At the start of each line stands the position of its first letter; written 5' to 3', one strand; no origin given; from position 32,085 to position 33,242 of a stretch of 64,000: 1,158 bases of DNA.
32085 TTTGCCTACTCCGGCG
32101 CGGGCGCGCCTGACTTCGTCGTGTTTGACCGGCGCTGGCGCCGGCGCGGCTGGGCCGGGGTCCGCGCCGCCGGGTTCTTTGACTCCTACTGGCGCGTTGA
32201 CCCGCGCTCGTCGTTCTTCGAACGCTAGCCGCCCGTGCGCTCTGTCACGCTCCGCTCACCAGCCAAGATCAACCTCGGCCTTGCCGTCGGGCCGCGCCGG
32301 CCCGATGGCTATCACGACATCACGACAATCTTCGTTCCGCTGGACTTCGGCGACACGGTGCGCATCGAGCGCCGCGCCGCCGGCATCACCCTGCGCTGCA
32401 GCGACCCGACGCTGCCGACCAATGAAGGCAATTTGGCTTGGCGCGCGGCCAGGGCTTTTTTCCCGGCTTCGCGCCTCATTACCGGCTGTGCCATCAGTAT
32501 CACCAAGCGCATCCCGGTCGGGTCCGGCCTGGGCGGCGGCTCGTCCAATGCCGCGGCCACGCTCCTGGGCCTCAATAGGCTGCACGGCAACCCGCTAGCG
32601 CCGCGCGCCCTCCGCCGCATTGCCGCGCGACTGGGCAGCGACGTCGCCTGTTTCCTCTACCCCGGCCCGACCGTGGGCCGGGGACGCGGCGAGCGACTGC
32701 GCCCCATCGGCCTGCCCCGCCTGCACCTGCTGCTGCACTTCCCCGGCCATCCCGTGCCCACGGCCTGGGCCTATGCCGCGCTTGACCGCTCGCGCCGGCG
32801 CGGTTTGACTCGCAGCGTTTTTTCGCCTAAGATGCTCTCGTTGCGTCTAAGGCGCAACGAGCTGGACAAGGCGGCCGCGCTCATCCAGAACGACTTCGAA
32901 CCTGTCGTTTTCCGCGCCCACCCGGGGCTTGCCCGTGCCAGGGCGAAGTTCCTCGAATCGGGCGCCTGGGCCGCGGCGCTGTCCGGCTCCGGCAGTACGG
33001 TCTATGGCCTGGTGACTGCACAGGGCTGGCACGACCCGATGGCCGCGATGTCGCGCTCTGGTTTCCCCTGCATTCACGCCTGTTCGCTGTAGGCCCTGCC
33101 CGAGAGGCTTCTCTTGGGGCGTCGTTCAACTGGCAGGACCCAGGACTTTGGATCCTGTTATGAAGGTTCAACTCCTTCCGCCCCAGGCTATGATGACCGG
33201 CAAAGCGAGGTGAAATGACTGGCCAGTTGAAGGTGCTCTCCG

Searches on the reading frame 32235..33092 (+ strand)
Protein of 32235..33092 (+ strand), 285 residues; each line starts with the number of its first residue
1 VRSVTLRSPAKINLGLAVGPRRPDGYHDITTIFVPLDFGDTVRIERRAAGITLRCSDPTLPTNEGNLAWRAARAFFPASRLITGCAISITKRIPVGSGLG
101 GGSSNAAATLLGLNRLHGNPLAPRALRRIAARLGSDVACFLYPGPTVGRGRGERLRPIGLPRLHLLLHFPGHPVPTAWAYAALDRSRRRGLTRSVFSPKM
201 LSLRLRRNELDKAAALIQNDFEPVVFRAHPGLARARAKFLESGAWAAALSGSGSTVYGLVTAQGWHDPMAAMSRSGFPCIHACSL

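Call 66: search_protein_families(library=pfam, proteins=[window:32235-33092:+], max_evalue=0.0001)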
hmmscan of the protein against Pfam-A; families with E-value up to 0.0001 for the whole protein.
window:32235-33092:+ (285 aa): 2 families
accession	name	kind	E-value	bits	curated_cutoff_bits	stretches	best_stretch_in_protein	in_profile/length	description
PF00288.32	GHMP_kinases_N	-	4.5e-18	65.7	22.3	1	66-143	1-86/87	GHMP kinases N terminal domain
PF08544.19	GHMP_kinases_C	-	4e-09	37.2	21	1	208-260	11-66/85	GHMP kinases C terminal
